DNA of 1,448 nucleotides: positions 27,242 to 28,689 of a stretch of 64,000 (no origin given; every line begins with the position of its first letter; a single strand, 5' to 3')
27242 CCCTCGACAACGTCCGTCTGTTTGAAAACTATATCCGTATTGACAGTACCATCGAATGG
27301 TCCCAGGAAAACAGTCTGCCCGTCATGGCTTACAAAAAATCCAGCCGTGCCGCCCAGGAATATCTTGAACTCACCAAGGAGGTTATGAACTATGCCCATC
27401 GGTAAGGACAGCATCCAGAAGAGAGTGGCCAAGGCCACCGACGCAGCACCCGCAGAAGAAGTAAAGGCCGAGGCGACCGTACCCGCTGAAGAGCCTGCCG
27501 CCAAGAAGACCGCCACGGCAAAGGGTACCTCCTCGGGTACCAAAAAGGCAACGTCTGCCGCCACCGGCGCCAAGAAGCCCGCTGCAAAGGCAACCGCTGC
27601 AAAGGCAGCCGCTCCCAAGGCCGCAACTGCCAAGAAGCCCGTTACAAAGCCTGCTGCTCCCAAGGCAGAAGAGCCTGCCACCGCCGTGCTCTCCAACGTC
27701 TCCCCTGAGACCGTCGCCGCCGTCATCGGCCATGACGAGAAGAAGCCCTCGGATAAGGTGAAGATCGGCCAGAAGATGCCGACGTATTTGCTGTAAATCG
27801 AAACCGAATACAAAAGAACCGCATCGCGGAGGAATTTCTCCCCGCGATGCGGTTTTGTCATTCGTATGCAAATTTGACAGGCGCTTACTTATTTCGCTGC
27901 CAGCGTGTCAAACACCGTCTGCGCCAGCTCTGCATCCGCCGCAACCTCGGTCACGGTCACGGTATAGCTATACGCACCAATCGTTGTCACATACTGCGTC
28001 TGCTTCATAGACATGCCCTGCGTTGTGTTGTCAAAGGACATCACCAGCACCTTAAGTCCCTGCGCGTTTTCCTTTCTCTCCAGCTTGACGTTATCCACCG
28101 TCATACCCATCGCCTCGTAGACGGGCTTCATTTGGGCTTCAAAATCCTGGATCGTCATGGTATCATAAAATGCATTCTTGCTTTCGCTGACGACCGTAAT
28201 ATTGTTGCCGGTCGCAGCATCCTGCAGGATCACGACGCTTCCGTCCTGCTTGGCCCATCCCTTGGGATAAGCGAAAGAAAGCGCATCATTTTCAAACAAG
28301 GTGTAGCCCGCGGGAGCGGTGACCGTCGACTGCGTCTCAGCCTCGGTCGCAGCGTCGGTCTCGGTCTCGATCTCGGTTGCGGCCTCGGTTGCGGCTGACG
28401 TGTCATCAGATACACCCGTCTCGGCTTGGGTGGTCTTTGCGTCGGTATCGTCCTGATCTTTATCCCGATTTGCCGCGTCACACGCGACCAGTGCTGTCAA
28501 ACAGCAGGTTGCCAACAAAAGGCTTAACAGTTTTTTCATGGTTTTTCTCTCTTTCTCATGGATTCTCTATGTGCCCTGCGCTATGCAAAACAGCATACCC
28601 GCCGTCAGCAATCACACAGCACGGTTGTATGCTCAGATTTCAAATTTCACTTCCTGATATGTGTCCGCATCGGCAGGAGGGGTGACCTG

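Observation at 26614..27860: ParA-type ATPase plus overlapping disordered basic partner as the last cistrons of the microcompartment operon: candidate McdAB-like positioning system for a metabolosome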

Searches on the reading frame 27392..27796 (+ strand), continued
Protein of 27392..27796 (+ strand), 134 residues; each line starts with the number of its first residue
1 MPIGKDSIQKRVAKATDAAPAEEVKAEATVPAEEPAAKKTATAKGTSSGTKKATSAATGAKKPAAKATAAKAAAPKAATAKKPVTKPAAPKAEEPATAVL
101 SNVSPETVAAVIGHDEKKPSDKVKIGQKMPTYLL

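Call 64: find_homologous_proteins(query=A3, max_evalue=0.01)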
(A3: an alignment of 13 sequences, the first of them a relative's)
Query A3 (13 sequences) (149 aa, profile of the alignment): 535 proteins with E <= 0.01 among 8000 candidates; the best 120 are listed.
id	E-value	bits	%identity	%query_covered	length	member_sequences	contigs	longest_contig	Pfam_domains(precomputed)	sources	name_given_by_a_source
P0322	5.9e-28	116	100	100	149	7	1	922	-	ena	-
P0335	7.5e-28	116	43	100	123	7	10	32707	PF07382.17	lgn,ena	-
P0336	2.4e-26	111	70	100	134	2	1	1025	-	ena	-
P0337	4.3e-26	110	64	100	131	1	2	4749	-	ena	-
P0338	3.5e-25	107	70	100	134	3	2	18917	-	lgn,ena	-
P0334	4.6e-24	104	30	100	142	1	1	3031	-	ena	-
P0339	8.7e-21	93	60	42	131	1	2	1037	-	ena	-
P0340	1.3e-20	93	55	100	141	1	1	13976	-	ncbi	-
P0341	1.4e-20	93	37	100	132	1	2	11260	-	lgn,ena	-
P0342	2.1e-20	92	40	100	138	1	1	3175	-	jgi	jgi:hypothetical protein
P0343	4.8e-20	91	54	100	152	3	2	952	-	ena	-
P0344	5.9e-20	91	44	100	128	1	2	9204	-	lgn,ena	-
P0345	1.1e-19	90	38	100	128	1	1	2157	-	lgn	-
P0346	1.1e-18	86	77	29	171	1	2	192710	-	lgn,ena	-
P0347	1.5e-18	86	39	100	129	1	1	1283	-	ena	-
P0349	3.1e-18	85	41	100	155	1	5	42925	-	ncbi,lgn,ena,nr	ncbi:MAG: hypothetical protein IKC34_01710 [Clostridia bacterium]|nr:hypothetical protein [Clostridi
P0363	4.2e-16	78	82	22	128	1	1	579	PF07382.17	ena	-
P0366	4.7e-16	78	-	-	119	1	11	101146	-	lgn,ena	-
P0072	4.9e-15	75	-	-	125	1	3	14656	-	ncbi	-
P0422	6.9e-15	74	-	-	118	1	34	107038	-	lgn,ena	-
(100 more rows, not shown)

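Call 66: find_encoding_contigs(protein=P0346, flank=10000, max_places=1)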
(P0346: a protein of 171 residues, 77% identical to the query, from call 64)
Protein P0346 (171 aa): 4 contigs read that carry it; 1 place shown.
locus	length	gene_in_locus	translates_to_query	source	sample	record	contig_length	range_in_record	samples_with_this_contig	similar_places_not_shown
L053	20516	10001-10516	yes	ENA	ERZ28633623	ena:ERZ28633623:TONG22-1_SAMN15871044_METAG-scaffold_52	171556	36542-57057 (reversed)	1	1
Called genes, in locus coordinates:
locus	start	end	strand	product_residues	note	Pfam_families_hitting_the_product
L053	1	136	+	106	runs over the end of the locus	PF00936:BMC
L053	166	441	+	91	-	PF00936:BMC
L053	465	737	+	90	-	PF00936:BMC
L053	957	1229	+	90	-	PF00936:BMC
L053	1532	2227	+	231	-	PF06130:PTAC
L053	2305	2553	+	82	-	PF03319:EutN_CcmL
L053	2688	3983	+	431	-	PF01512:Complex1_51K, PF13534:Fer4_17, PF13375:RnfC_N (weak)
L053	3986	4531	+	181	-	PF00936:BMC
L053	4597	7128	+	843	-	PF02901:PFL-like, PF01228:Gly_radical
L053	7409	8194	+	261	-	PF13353:Fer4_12, PF04055:Radical_SAM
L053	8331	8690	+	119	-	PF00936:BMC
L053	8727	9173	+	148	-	PF00009:GTP_EFTU (faint), PF10662:PduV-EutP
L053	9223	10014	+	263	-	PF00142:Fer4_NifH (weak), PF01656:CbiA, PF02374:ArsA_ATPase (faint), PF06564:CBP_BcsQ, PF07015:VirC1 (faint), PF09140:MipZ (weak), PF10609:ParA, PF13614:AAA_31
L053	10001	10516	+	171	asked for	-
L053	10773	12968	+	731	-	PF08531:Bac_rhamnosid_N, PF05592:Bac_rhamnosid, PF17389:Bac_rhamnosid6H, PF17390:Bac_rhamnosid_C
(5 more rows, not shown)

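Call 67: find_encoding_contigs(protein=P0422, flank=10000, max_places=2)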
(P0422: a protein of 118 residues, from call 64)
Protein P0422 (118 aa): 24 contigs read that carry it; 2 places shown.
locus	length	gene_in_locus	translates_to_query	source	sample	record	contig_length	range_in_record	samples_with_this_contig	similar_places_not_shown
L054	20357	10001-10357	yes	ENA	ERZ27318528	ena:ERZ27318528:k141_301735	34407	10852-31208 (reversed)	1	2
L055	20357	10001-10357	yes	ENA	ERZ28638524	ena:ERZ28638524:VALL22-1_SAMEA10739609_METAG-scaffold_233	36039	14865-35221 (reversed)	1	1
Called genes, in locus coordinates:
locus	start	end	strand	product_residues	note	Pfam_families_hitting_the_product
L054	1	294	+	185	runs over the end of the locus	PF00293:NUDIX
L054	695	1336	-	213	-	PF00027:cNMP_binding, PF01047:MarR (faint), PF13545:HTH_Crp_2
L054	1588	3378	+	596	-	PF00753:Lactamase_B, PF19583:ODP, PF01613:Flavin_Reduct, PF21349:RUBY_RBDX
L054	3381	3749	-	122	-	PF12646:DUF3783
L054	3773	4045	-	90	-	-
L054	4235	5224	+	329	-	PF00248:Aldo_ket_red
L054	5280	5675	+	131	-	-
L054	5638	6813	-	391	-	PF01546:Peptidase_M20, PF07687:M20_dimer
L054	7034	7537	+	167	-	PF00293:NUDIX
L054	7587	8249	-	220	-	PF00027:cNMP_binding, PF13545:HTH_Crp_2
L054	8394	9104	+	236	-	PF00037:Fer4 (weak), PF12797:Fer4_2 (weak), PF12837:Fer4_6 (weak), PF13237:Fer4_10 (weak), PF14697:Fer4_21, PF12838:Fer4_7 (weak), PF13187:Fer4_9 (weak), PF27217:AF_0155, +2 more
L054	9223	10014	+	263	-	PF00142:Fer4_NifH (weak), PF01656:CbiA, PF02374:ArsA_ATPase, PF06564:CBP_BcsQ (weak), PF09140:MipZ (weak), PF10609:ParA (weak), PF13614:AAA_31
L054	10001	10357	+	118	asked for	-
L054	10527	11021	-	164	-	PF11391:DUF2798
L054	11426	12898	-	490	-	-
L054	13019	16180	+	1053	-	PF09479:Flg_new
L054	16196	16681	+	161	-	PF10502:Peptidase_S26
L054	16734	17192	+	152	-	PF07463:NUMOD4 (weak)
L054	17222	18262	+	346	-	PF19407:DUF5979 (weak), PF24547:DUF7601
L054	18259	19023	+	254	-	PF04203:Sortase (weak)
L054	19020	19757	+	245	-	PF12892:FctA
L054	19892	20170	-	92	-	PF15919:HicB_lk_antitox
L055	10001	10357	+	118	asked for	-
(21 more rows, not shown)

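Call 68: find_encoding_contigs(protein=P0349, flank=10000, max_places=1)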
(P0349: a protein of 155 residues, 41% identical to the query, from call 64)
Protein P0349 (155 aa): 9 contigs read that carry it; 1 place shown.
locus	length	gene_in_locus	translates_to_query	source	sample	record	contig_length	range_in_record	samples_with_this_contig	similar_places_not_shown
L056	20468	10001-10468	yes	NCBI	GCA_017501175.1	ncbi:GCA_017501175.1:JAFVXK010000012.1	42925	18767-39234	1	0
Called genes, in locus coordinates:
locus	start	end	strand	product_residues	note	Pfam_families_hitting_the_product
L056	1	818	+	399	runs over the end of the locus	PF08240:ADH_N, PF16912:Glu_dehyd_C, PF00107:ADH_zinc_N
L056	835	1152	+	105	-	PF00936:BMC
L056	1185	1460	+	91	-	PF00936:BMC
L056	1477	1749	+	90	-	PF00936:BMC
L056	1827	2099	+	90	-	PF00936:BMC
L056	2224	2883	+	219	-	PF06130:PTAC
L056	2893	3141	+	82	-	PF03319:EutN_CcmL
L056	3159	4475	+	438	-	PF01512:Complex1_51K, PF13534:Fer4_17, PF13375:RnfC_N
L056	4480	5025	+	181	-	PF00936:BMC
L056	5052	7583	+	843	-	PF02901:PFL-like, PF01228:Gly_radical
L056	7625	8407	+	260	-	PF13353:Fer4_12, PF04055:Radical_SAM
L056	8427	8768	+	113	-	PF00936:BMC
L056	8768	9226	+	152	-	PF00009:GTP_EFTU (faint), PF10662:PduV-EutP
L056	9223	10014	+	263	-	PF00142:Fer4_NifH (weak), PF01656:CbiA, PF02374:ArsA_ATPase (weak), PF06564:CBP_BcsQ (weak), PF07015:VirC1 (faint), PF09140:MipZ (weak), PF10609:ParA (faint), PF13614:AAA_31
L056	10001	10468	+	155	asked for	-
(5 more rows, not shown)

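Call 70: find_encoding_contigs(protein=P0366, flank=10000, max_places=4)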
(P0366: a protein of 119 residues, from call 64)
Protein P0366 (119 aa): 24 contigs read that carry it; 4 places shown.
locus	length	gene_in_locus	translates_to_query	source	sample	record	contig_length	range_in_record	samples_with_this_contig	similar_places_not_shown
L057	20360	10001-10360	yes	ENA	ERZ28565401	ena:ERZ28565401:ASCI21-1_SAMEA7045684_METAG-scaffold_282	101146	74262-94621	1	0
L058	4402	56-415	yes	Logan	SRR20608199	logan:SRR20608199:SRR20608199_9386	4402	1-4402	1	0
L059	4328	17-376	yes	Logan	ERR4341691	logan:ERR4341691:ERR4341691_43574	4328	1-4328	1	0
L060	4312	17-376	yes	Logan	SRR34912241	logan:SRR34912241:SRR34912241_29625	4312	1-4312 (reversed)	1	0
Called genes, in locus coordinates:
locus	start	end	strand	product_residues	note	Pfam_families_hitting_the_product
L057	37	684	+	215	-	PF00027:cNMP_binding, PF13545:HTH_Crp_2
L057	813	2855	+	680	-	PF13089:PP_kinase_N, PF02503:PP_kinase, PF17941:PP_kinase_C_1, PF13091:PLDc_2 (weak), PF13090:PP_kinase_C, PF13091:PLDc_2 (weak)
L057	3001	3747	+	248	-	PF03932:CutC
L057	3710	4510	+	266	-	PF04445:SAM_MT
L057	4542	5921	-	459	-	PF00171:Aldedh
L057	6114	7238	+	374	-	PF04015:DUF362, PF12797:Fer4_2 (faint), PF12838:Fer4_7 (weak), PF13187:Fer4_9 (weak), PF13237:Fer4_10 (weak), PF14697:Fer4_21 (weak), PF00037:Fer4 (weak), PF12837:Fer4_6 (weak)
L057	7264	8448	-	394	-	PF01546:Peptidase_M20, PF07687:M20_dimer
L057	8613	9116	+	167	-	PF00293:NUDIX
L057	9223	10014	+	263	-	PF00142:Fer4_NifH (weak), PF01656:CbiA, PF02374:ArsA_ATPase, PF06564:CBP_BcsQ (weak), PF09140:MipZ (weak), PF10609:ParA (weak), PF13614:AAA_31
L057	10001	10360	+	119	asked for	-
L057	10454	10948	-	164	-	PF11391:DUF2798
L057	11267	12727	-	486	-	PF13443:HTH_26 (weak)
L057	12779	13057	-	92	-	PF15919:HicB_lk_antitox, PF15970:HicB-like_2 (weak)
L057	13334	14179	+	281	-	PF00702:Hydrolase (faint), PF08282:Hydrolase_3, PF05116:S6PP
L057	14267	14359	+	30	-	-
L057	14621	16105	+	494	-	PF04715:, PF00425:Chorismate_bind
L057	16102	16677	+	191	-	PF00117:GATase, PF07722:Peptidase_C26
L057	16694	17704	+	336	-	PF02885:Glycos_trans_3N, PF00591:Glycos_transf_3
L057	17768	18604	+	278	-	PF00218:IGPS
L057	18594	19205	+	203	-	PF00697:PRAI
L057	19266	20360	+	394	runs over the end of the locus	PF00291:PALP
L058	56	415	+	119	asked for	-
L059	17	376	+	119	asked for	-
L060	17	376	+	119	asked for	-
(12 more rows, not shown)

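Call 71: list_cluster_members(proteins=[L057:813-2855:+, L057:9223-10014:+, P0366, L054:9223-10014:+])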
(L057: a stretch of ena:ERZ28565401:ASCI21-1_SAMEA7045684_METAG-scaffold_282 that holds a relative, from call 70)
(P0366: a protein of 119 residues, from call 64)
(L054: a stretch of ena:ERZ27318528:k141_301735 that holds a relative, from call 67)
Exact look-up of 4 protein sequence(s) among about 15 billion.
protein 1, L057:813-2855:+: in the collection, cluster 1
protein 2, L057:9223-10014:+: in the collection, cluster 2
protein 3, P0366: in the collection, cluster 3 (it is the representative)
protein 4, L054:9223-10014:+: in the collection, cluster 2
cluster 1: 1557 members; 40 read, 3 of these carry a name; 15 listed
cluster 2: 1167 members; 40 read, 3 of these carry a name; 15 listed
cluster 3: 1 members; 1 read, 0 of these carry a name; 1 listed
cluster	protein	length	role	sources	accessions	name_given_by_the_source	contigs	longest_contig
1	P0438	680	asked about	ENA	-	-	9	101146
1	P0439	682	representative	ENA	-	-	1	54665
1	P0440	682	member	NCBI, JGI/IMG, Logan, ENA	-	polyphosphate kinase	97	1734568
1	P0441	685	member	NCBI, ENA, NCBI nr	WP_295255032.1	polyphosphate kinase 1 [uncultured Blautia sp.]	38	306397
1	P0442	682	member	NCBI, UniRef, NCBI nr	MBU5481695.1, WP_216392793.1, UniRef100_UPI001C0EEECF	polyphosphate kinase 1 [Blautia sp. MSJ-19] | polyphosphate kinase 1 n=1 Tax=Blautia sp. MSJ-19 TaxID=2841517 RepID=UPI001C0EEECF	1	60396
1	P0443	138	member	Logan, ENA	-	-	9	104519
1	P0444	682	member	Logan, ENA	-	-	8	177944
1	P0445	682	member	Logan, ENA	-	-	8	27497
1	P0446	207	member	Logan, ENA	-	-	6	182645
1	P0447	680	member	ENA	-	-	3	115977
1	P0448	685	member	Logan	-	-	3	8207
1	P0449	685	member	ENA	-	-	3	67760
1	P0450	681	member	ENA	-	-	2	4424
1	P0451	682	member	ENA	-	-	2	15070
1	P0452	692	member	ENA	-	-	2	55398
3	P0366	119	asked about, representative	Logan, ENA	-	-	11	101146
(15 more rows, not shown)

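Call 78: search_solved_structures(query=A2, max_evalue=1)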
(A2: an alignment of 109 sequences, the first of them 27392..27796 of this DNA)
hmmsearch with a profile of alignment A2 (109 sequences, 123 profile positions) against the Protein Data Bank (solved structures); distinct sequences matched with E-value up to 1: 27.
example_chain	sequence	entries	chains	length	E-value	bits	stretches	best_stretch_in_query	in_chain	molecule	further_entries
6gsn_P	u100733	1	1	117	0.041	18.4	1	62-119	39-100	KLLA0F07843p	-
6gsm_P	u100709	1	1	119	0.043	18.4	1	62-119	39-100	KLLA0F07843p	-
8wc1_A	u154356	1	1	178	0.043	18.4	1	36-98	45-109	Pectate lyase family 9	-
5lyb_C5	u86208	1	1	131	0.045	18.3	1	9-118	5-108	40S ribosomal protein S15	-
5it7_P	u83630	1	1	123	0.045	18.3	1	62-119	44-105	KLLA0F07843p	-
5it9_P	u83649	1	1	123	0.045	18.3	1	62-119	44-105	Ribosomal protein uS19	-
5tbw_Q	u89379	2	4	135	0.049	18.2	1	9-118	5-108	40S ribosomal protein S15 | Small ribosomal subunit protein uS19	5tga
5dat_C5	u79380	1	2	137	0.05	18.2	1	9-118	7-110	40S ribosomal protein S15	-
6q8y_E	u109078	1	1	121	0.051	18.1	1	37-118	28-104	40S ribosomal protein S15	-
4u4o_C5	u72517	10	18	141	0.054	18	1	9-118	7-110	40S ribosomal protein S15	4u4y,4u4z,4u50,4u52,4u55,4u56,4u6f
4u3m_C5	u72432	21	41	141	0.054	18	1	9-118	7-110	40S ribosomal protein S15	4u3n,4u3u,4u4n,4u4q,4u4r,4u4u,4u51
3j6x_15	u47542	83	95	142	0.055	18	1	9-118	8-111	40S ribosomal protein S15 | 40S ribosomal protein rpS15 (S19p) | uS19 (yeast S15)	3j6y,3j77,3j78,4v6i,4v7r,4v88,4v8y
4uer_S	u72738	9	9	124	0.056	18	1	37-118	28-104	US19 | 40S ribosomal protein S15 | RPS15 isoform 1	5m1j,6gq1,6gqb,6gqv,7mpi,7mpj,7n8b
3jam_P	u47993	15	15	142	0.058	18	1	62-119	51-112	uS19 | KLLA0F07843p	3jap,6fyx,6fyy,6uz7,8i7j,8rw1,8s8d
3j80_P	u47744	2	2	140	0.058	17.9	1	62-119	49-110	uS19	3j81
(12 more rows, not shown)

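Call 87: search_protein_families(library=pfam, proteins=[P0284, P0294, P0270, P0275, P0277, P0302, P0257, P0266, P0422], max_evalue=10)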
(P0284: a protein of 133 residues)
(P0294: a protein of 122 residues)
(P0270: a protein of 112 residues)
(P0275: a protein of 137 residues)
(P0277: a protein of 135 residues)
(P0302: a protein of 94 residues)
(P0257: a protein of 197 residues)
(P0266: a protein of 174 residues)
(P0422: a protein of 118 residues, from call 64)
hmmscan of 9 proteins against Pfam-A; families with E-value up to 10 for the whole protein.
P0284 (133 aa): 1 family
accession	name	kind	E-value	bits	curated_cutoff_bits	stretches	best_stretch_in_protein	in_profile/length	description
PF05902.18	4_1_CTD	-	4.7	7.8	25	1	67-109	23-65/107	4.1 protein C-terminal domain (CTD)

P0294 (122 aa): 0 families

P0270 (112 aa): 0 families

P0275 (137 aa): 1 family
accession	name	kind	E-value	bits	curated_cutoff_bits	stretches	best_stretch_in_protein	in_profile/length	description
PF05783.17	DLIC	-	0.13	11.5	19.7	1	51-123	349-420/471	Dynein light intermediate chain (DLIC)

P0277 (135 aa): 0 families

P0302 (94 aa): 0 families

P0257 (197 aa): 1 family
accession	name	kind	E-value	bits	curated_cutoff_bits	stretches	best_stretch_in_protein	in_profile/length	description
PF09397.16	FtsK_gamma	-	3.6e-18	65.5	30.6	1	51-112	2-63/63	Ftsk gamma domain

P0266 (174 aa): 12 families
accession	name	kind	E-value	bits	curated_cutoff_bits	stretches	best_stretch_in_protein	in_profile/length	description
PF13240.11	Zn_Ribbon_1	-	0.00053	20.1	25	1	9-25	5-21/23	zinc-ribbon domain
PF07382.16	HC2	-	0.00068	20.2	40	1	57-137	67-147/194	Histone H1-like nucleoprotein HC2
PF13248.11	Zn_ribbon_3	-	0.023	14.6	27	2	3-26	2-25/26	zinc-ribbon domain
PF21349.2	RUBY_RBDX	-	0.047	13.6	26.5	1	6-27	3-26/30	Rubrerythrin, rubredoxin-like domain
PF20069.4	DUF6465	-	0.085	13.3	26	1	74-131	3-60/130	Family of unknown function (DUF6465)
PF12773.13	DZR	-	0.087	13.4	27.3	1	6-24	1-19/45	Double zinc ribbon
PF05568.16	ASFV_J13L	-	0.12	12.6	23.6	1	91-151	78-140/189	African swine fever virus J13L protein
PF14634.12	zf-RING_5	-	0.14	12.6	27.9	1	4-24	23-42/43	zinc-RING finger domain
PF14445.12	Prok-RING_2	-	0.16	12.6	22.4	1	2-25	6-30/56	Prokaryotic RING finger family 2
PF13920.12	zf-C3HC4_3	-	0.16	12.2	27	1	4-25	24-44/49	Zinc finger, C3HC4 type (RING finger)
PF06459.17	RR_TM4-6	-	0.32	11.2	25.1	1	27-124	37-143/277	Ryanodine Receptor TM 4-6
PF02132.21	RecR_ZnF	-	0.94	9.8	22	1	20-29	4-13/21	RecR, Cys4-zinc finger domain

P0422 (118 aa): 12 families
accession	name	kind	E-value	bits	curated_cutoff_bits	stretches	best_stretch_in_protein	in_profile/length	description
PF07382.16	HC2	-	0.0039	17.7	40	1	13-81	59-126/194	Histone H1-like nucleoprotein HC2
PF10434.14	MAM1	-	0.1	12.7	25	1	43-96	55-107/257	Monopolin complex protein MAM1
PF23788.1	EDRF1_N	-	0.27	10.4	26.8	1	12-97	168-259/513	EDRF1 N-terminal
PF09747.14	CCD97-like_C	-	0.33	11.5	27.1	1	20-96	72-154/197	Coiled-coil domain containing protein 97-like, C-terminal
PF11921.14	DUF3439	-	0.78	10.2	27.1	1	32-85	28-82/122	Domain of unknown function (DUF3439)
PF03929.21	PepSY_TM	-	1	9.5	28.8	1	3-88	26-106/295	PepSY-associated TM region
PF12720.12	DUF3807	-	1.7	9.3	25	1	12-79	71-145/180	Protein of unknown function (DUF3807)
PF05283.16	MGC-24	-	2.3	9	28.5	1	23-92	35-102/140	Multi-glycosylated core protein 24 (MGC-24), sialomucin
PF13299.11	CPSF100_C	-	2.7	8.6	24.1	1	20-91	23-89/163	Cleavage and polyadenylation factor 2 C-terminal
PF03839.21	Sec62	-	2.9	8.1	27.8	1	10-101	10-98/191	Translocation protein Sec62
PF04684.18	BAF1_ABF1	-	3.7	7.1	28.9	1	13-107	128-220/511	BAF1 / ABF1 chromatin reorganising factor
PF22251.1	PFF1_TM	-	9.4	6.1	32.3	0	24-97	136-210/300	Vacuolar membrane protease, transmembrane domain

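Call 88: find_related_loci(query=A2, collection=viral_contigs, flank=10000)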
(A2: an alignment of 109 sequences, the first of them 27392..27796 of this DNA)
Query A2 (134 aa) in viral_contigs; peptide patterns used: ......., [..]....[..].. (x = any residue, [..] = any of these).
102 stretches matched a pattern, but none encodes a relative of the query by tblastn (E <= 1e-3).

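Call 89: search_dna_similar(query=P0422, collection=plasmids, mode=protein, max_evalue=0.001, max_rows=10)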
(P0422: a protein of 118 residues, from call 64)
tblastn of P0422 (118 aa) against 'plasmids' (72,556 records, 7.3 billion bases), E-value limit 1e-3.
No match.

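Call 92: find_related_loci(query=A4, collection=metagenome_contigs, flank=10000)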
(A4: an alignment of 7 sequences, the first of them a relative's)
Query A4 (133 aa) in metagenome_contigs; peptide patterns used: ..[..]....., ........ (x = any residue, [..] = any of these).
343 stretches matched a pattern; 22 encode a relative of the query (tblastn E <= 1e-3); 22 distinct loci.
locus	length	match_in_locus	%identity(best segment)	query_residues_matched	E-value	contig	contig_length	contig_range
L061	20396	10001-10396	43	1-133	5e-22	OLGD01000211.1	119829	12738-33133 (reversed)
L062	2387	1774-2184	43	1-133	2e-21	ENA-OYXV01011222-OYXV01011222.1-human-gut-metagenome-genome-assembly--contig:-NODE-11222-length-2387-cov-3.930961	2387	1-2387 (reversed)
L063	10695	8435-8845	42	1-133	1e-20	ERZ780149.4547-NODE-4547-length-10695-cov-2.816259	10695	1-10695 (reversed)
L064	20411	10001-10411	43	1-133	5e-20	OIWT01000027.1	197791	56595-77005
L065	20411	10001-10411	43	1-133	5e-20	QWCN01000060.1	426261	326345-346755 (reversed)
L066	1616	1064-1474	43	1-133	7e-20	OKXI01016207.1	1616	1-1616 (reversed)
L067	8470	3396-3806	43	1-133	1e-19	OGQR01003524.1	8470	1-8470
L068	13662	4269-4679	43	1-133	1e-19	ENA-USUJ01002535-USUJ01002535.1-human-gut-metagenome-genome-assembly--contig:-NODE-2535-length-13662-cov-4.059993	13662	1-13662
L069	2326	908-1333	41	1-133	1e-18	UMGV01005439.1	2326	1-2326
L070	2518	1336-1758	32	1-133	5e-14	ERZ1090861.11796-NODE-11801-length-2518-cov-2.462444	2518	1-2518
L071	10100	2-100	73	101-133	2e-10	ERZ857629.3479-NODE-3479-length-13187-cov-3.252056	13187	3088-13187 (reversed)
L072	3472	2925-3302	33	1-133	4e-10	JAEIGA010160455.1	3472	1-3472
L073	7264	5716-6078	36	1-133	5e-8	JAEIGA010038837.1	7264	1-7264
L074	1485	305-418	50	96-133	6e-8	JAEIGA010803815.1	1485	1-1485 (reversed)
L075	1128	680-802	46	93-133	1e-7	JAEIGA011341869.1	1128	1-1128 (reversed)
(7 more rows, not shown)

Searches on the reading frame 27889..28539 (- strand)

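Call 4: search_protein_families(library=pfam, proteins=[window:27889-28539:-], max_evalue=0.01)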
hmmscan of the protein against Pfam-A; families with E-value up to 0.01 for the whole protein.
window:27889-28539:- (216 aa): 1 family
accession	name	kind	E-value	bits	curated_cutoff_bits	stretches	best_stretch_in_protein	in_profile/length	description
PF01789.22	PsbP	-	0.002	18.6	23.5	1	79-187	3-108/155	PsbP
